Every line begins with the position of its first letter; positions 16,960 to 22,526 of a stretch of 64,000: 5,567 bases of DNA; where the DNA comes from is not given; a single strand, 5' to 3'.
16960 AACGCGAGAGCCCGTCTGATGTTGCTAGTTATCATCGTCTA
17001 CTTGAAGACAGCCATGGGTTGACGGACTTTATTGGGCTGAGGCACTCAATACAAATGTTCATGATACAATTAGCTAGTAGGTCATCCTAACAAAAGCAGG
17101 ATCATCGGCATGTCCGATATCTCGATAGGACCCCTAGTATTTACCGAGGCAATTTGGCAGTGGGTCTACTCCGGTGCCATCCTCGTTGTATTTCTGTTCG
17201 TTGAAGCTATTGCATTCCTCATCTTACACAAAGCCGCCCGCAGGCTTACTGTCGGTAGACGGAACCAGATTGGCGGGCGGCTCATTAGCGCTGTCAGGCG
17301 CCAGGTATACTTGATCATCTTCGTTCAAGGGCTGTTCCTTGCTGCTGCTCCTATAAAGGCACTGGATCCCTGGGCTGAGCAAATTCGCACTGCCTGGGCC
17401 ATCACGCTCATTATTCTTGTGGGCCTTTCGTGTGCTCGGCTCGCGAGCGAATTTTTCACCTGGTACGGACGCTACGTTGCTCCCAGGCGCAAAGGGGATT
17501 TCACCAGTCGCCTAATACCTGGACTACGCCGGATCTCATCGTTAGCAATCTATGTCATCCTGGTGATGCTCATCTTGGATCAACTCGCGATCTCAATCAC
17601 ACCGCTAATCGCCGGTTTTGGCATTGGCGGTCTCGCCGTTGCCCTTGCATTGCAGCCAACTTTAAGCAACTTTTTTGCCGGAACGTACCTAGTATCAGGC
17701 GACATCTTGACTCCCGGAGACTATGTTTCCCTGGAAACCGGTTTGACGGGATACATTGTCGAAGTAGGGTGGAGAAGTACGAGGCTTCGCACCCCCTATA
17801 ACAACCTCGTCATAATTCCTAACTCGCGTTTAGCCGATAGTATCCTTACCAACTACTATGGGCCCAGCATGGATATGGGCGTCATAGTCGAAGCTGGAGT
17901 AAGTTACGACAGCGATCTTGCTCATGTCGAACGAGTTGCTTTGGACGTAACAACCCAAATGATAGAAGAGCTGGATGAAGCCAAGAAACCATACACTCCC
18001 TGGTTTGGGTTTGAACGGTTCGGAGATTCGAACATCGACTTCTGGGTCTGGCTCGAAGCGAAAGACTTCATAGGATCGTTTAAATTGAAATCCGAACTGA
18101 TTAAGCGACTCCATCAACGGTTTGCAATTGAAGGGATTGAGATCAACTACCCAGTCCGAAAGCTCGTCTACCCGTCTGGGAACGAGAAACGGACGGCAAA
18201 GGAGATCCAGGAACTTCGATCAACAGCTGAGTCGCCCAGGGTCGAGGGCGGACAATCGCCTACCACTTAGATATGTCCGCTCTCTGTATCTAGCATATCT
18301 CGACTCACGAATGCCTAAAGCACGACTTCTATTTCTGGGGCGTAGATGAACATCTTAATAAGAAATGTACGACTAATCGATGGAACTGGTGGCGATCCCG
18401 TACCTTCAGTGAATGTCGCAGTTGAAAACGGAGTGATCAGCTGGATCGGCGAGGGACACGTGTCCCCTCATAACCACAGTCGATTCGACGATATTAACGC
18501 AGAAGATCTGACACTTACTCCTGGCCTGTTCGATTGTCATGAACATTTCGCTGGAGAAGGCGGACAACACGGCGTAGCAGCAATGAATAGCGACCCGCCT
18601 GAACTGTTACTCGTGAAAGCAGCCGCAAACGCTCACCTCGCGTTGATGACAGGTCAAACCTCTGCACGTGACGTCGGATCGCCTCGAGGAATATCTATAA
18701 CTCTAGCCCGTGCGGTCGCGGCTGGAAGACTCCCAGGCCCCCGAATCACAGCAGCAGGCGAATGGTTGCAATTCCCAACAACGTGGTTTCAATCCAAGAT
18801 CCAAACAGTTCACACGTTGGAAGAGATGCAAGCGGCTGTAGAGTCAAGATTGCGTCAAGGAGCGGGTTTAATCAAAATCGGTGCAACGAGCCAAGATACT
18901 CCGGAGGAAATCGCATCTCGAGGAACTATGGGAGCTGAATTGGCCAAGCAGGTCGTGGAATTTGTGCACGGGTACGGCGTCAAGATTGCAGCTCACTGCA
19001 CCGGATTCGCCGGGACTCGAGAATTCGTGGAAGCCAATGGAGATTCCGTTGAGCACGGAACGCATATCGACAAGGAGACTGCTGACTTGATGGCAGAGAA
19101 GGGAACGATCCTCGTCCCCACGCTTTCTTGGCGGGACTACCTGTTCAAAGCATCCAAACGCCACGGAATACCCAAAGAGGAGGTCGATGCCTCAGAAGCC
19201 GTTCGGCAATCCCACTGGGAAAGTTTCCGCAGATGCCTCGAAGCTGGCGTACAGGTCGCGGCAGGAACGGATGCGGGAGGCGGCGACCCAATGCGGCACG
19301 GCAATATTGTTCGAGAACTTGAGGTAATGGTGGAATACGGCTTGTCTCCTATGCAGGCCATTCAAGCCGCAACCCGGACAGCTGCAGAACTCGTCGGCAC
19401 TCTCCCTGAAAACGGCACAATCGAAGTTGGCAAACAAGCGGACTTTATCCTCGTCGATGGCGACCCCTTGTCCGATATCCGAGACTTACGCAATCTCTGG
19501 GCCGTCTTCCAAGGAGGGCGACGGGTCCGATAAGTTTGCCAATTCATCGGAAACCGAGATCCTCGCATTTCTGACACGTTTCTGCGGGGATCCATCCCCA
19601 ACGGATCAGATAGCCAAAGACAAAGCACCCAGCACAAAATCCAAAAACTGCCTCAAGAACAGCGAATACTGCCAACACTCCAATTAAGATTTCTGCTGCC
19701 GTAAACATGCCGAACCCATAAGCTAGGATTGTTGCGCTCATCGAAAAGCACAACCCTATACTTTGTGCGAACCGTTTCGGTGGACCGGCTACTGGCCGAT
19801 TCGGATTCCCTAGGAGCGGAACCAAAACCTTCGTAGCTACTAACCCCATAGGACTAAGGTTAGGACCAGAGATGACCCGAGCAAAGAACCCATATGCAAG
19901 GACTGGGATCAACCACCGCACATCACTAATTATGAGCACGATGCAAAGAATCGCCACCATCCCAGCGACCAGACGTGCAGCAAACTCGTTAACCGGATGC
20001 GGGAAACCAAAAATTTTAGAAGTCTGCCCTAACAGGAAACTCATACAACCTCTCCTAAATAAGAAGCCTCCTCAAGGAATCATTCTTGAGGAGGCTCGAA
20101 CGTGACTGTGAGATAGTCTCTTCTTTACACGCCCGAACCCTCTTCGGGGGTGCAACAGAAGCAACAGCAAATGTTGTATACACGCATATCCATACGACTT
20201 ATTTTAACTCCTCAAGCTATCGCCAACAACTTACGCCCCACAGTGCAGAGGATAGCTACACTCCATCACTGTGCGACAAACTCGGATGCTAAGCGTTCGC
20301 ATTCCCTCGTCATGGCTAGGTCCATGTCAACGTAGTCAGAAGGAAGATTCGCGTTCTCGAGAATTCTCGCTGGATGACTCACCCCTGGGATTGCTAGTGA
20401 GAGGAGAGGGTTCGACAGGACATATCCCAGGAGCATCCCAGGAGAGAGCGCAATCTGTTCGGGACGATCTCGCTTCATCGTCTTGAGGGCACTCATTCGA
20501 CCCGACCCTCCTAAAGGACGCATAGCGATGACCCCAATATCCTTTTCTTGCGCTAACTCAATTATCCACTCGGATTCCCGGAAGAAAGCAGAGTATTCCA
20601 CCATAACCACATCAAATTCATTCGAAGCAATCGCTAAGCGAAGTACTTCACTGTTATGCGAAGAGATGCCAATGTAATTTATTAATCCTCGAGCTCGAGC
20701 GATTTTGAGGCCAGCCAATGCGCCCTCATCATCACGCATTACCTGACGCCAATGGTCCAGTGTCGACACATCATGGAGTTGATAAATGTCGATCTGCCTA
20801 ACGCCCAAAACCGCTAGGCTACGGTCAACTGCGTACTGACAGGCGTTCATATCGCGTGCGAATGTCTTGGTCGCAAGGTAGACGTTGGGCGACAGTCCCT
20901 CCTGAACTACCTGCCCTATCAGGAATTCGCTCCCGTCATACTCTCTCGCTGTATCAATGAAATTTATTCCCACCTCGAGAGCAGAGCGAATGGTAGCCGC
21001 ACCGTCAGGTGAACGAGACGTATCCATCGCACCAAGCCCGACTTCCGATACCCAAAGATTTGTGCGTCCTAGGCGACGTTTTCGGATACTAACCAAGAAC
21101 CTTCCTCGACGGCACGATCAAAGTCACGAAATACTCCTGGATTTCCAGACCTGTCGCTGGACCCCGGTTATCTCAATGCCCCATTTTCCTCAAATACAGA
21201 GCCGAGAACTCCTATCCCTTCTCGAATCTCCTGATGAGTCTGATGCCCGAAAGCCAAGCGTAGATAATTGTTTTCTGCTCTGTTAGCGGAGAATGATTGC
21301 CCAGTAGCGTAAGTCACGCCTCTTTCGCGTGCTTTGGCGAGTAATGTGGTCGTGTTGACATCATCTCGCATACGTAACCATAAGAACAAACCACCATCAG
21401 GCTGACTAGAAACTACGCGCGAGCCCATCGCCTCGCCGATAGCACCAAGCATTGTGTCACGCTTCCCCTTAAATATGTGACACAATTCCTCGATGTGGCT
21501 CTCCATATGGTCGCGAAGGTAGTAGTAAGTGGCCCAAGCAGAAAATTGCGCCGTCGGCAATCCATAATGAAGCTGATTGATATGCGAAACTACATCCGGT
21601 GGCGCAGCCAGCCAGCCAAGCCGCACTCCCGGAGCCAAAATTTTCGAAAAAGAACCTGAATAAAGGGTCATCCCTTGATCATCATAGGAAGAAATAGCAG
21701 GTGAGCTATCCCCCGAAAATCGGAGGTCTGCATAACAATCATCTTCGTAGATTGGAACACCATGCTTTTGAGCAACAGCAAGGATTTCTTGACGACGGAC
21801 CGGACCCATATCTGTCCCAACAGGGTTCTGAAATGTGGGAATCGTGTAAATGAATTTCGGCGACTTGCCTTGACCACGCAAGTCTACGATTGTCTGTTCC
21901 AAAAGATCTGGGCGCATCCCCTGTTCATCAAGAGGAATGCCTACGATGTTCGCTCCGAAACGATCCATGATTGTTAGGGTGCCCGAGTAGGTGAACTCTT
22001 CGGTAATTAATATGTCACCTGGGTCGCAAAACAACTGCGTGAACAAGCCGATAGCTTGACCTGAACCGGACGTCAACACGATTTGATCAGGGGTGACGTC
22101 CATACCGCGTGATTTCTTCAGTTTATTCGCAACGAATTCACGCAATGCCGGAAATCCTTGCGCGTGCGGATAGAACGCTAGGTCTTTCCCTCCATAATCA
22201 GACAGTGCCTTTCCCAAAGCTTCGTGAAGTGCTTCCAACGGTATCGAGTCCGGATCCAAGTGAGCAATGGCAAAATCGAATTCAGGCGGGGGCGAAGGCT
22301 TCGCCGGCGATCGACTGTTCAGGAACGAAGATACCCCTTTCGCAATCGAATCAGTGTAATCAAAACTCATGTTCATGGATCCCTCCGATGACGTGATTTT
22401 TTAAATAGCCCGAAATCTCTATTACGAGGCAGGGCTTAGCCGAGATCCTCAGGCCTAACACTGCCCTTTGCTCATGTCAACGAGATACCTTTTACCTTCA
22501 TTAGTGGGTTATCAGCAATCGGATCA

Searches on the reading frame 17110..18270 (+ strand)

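Call 78: search_protein_families(library=pfam, proteins=[window:17110-18270:+], max_evalue=0.00001)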
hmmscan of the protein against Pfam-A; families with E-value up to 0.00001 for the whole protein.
window:17110-18270:+ (386 aa): 2 families
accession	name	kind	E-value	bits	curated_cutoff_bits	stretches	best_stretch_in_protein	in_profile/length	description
PF00924.24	MS_channel_2nd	-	1e-13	51.6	20.2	1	184-249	2-66/68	Mechanosensitive ion channel, beta-domain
PF21088.3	MS_channel_1st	-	7.1e-08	32.7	23.1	1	142-182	2-42/42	Mechanosensitive ion channel, transmembrane helices 2/3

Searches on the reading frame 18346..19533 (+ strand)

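Call 78: search_protein_families(library=pfam, proteins=[window:18346-19533:+], max_evalue=0.00001)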
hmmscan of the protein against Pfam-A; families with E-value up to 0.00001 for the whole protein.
window:18346-19533:+ (395 aa): 2 families
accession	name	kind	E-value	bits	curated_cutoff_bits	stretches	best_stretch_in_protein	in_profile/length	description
PF01979.26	Amidohydro_1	-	3.5e-40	138.7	25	1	56-381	1-329/345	Amidohydrolase family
PF07969.17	Amidohydro_3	-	3.8e-13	50.2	29.7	1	200-375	264-449/472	Amidohydrolase family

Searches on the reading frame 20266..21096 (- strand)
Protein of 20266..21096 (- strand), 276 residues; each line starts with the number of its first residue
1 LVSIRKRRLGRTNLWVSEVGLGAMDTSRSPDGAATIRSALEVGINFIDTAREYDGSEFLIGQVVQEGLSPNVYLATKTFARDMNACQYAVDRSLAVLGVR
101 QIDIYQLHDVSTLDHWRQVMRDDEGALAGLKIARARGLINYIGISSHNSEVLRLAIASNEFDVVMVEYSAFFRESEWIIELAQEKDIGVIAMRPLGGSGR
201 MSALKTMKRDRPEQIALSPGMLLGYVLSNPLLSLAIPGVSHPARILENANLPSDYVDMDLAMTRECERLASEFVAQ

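Call 78: search_protein_families(library=pfam, proteins=[window:20266-21096:-], max_evalue=0.00001)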
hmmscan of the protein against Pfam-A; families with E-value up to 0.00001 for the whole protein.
window:20266-21096:- (276 aa): 1 family
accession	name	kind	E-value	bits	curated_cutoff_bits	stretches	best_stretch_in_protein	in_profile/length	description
PF00248.27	Aldo_ket_red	-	9.4e-32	110.7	24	1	19-251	2-273/291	Aldo/keto reductase family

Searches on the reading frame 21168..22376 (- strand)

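Call 78: search_protein_families(library=pfam, proteins=[window:21168-22376:-], max_evalue=0.00001)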
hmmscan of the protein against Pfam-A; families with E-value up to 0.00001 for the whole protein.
window:21168-22376:- (402 aa): 2 families
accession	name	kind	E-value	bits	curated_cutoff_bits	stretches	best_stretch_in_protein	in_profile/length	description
PF00155.27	Aminotran_1_2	-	1.3e-34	120.4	19.7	1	55-388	23-358/361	Aminotransferase class I and II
PF12897.13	Asp_aminotransf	-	2.8e-08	33.5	27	1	129-390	133-404/421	Aspartate amino-transferase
